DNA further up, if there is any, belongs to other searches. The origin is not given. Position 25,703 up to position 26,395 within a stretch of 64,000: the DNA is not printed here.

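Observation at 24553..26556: Phage-encoded nucleotide-activated heptose biosynthesis module (split HldE kinase and adenylyltransferase, HAD phosphatase, cupin)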

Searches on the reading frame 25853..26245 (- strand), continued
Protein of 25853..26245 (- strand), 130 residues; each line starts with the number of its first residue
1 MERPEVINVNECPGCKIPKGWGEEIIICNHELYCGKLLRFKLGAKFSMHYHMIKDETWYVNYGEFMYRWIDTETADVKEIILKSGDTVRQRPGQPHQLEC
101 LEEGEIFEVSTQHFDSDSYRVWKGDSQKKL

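Call 61: search_solved_structures(query=A3, max_evalue=5, show_alignments=5)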
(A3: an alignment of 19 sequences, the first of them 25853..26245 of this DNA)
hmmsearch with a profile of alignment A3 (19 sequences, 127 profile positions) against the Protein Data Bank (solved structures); distinct sequences matched with E-value up to 5: 48.
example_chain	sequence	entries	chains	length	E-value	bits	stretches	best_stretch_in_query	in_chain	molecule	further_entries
3d82_A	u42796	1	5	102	1.8e-05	27.6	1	14-106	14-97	Cupin 2, conserved barrel domain protein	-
2vqa_A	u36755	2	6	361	4.7e-05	26.3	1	33-97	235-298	SLL1358 PROTEIN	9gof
6ufi_A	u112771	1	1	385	0.00019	24.3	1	38-104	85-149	Cupin domain-containing protein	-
2y0o_A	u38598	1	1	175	0.00021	24.1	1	24-115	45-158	PROBABLE D-LYXOSE KETOL-ISOMERASE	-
6tzp_A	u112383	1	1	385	0.00048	23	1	39-104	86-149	Oxalate decarboxylase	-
2uy8_A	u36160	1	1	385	0.00062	22.6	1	38-104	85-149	OXALATE DECARBOXYLASE OXDC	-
1y3t_A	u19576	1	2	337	0.00071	22.4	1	41-95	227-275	Hypothetical protein yxaG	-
2h0v_A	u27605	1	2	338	0.00072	22.4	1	41-95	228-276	Quercetin 2,3-dioxygenase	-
2v09_A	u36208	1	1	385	0.00082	22.2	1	39-106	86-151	OXALATE DECARBOXYLASE OXDC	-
3s0m_A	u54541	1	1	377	0.00097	22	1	39-105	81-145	Oxalate decarboxylase oxdC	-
5fpz_A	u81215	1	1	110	0.001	21.9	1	37-106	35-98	PECTIN DEGRADATION PROTEIN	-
5vg3_A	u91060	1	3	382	0.001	21.9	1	39-104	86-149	Oxalate decarboxylase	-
1j58_A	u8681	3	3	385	0.001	21.9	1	39-104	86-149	YVRK PROTEIN | OXALATE DECARBOXYLASE OXDC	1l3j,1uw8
4met_A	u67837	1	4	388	0.0011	21.9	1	39-104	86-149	Oxalate decarboxylase OxdC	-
5fpx_A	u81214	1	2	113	0.0011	21.9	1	37-106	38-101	PECTIN DEGRADATION PROTEIN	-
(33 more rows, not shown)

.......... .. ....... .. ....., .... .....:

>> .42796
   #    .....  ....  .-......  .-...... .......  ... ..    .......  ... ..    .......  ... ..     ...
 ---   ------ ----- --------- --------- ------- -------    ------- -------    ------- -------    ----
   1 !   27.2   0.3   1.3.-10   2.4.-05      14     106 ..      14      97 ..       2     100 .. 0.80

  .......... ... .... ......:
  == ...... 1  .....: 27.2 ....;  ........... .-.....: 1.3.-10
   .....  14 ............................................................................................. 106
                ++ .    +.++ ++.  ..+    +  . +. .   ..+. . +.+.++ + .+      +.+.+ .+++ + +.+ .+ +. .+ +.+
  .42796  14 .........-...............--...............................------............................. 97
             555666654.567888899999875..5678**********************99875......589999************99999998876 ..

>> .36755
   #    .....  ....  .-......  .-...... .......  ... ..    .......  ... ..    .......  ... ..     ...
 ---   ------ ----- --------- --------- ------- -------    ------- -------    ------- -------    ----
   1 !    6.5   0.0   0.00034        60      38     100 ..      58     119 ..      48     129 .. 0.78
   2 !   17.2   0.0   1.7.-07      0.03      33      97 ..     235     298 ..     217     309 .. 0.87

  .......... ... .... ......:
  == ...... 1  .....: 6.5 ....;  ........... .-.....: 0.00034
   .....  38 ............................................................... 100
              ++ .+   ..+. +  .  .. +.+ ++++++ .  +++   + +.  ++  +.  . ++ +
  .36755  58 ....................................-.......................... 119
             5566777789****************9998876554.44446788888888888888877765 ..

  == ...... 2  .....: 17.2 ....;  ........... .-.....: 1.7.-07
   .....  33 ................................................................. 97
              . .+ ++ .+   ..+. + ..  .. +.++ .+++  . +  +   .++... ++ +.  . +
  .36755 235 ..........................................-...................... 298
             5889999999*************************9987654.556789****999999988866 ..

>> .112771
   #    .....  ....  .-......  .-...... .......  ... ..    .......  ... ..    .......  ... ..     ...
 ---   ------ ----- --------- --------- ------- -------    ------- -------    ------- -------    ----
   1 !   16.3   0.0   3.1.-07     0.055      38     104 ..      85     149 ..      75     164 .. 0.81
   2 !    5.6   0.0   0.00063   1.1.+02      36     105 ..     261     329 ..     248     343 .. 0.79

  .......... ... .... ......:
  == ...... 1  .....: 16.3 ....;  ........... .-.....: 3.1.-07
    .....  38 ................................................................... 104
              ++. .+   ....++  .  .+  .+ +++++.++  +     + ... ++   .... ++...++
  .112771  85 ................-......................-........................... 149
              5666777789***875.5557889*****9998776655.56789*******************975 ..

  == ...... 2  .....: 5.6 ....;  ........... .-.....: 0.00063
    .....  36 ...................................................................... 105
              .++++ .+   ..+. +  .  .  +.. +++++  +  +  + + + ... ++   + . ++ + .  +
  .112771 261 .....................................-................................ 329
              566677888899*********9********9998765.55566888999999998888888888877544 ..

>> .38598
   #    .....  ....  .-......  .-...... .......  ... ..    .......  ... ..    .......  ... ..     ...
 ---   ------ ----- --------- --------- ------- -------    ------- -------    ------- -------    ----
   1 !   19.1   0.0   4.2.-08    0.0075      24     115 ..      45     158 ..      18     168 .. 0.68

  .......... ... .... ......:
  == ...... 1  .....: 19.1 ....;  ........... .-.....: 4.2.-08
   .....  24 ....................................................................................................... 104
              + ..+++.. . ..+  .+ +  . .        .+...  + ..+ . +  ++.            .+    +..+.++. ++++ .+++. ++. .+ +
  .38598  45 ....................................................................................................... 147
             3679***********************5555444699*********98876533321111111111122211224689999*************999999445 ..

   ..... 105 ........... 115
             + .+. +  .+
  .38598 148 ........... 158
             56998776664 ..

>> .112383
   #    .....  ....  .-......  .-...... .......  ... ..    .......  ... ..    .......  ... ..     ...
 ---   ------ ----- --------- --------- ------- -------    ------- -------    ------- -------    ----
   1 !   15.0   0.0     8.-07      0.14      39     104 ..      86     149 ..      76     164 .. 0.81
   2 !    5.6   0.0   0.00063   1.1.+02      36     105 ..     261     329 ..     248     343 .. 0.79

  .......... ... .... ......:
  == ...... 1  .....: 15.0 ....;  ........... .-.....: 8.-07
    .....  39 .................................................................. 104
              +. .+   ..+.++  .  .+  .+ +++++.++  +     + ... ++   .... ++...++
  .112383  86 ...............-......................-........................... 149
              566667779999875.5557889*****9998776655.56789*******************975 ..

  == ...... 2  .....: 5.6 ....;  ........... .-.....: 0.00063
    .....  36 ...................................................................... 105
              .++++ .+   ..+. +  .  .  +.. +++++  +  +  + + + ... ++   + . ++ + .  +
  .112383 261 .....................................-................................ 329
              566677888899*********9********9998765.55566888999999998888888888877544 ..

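Call 62: find_related_loci(query=A3, collection=genome_contigs, flank=8000)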
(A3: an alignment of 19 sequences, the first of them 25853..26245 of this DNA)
Query A3 (130 aa) in genome_contigs; peptide patterns used: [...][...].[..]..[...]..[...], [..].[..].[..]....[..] (x = any residue, [..] = any of these).
162 stretches matched a pattern; 106 encode a relative of the query (tblastn E <= 1e-3); the best 80 are kept; 80 distinct loci.
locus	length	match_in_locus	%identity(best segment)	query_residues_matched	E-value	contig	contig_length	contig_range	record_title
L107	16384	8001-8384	74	1-128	1e-64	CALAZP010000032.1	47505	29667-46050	MAG TPA_asm: uncultured Saprospirales bacterium isolate ERR1995204_bin.119_CONCOCT_v1.1_MAG genome assembly, contig: ERZ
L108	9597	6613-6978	80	7-128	2e-62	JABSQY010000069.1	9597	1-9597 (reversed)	MAG: Nanoarchaeales archaeon isolate DT_72 DT-Nanoarchaeia-1_scaffold_70, whole genome shotgun sequence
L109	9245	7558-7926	72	1-128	2e-59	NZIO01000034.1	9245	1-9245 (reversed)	MAG: Candidatus Pelagibacter sp. isolate MED605 MHASMcontig_796353, whole genome shotgun sequence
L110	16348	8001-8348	66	14-129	1e-50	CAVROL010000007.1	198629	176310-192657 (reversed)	MAG: Terriglobia bacterium isolate MFD04967.bin.2.32 genome assembly, contig: contig_56774, whole genome shotgun sequenc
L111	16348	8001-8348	66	14-129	4e-50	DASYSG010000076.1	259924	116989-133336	MAG TPA_asm: Bryobacteraceae bacterium isolate SMAG_U4532 k141_735248, whole genome shotgun sequence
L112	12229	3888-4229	65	14-127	2e-49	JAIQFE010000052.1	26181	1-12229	MAG: Terriglobia bacterium isolate SRVP_10 SR-VP_26_10_2019_B_40cm_scaffold_2179, whole genome shotgun sequence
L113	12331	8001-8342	65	14-127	6e-49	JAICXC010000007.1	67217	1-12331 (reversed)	MAG: Bryobacteraceae bacterium isolate LS_FP_2_bin.90 k141_4128383_length_67217_cov_27.7102, whole genome shotgun sequen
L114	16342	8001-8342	64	14-127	3e-48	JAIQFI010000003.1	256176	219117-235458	MAG: Terriglobia bacterium isolate SRVP_5 SR-VP_26_10_2019_C_20cm_scaffold_68, whole genome shotgun sequence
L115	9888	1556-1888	66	19-128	2e-45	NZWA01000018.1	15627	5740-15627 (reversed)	MAG: Flavobacteriales bacterium isolate NAT55 MHASMcontig_242030, whole genome shotgun sequence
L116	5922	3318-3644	53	17-125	7e-36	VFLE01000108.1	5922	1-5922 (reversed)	MAG: Candidatus Shapirobacteria bacterium isolate Bin_12_23 c_000000743296, whole genome shotgun sequence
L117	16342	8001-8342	54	16-129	3e-35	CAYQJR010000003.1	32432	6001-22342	MAG TPA_asm: uncultured Candidatus Saccharibacteria bacterium isolate SRP136066_co1_416 genome assembly, contig: NODE_10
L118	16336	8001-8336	54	18-129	2e-34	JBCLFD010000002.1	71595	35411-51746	Candidatus Paceibacteria bacterium isolate SLM_LV1_02b-P15 Node_2_length_71595_cov_83.563075, whole genome shotgun seque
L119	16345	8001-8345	54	17-129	1e-34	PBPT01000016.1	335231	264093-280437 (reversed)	MAG: Candidatus Neomarinimicrobiota bacterium isolate RS350 8480, whole genome shotgun sequence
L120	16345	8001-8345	54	17-129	1e-34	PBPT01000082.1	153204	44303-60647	MAG: Candidatus Neomarinimicrobiota bacterium isolate RS350 TaraRedSea_contig_375877, whole genome shotgun sequence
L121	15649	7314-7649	53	17-128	5e-34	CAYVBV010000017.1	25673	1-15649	MAG TPA_asm: uncultured Polynucleobacter sp. isolate SRP069133_co1_329 genome assembly, contig: NODE_1470_length_25673_c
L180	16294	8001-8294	43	16-120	1e-21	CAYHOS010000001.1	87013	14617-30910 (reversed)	MAG TPA_asm: uncultured Candidatus Peribacteria bacterium isolate ERP119705_co14_291 genome assembly, contig: NODE_105_l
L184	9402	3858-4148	43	17-120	2e-20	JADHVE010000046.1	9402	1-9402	MAG: Candidatus Woesearchaeota archaeon isolate BS150m-G64 BS-150m-C6844, whole genome shotgun sequence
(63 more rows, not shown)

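Call 80: search_protein_families(library=pfam, proteins=[L011:8100-9947:-, L011:6713-8077:-, L011:13063-14604:-], max_evalue=0.05)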
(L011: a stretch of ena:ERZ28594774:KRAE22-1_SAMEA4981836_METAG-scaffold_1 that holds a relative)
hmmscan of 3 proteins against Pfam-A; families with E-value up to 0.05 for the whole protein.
L011:8100-9947:- (615 aa): 0 families

L011:6713-8077:- (454 aa): 0 families

L011:13063-14604:- (513 aa): 1 family
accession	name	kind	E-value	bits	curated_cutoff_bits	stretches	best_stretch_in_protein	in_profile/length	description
PF09403.15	FadA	-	0.023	15.6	28.5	0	387-435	32-80/99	Adhesion protein FadA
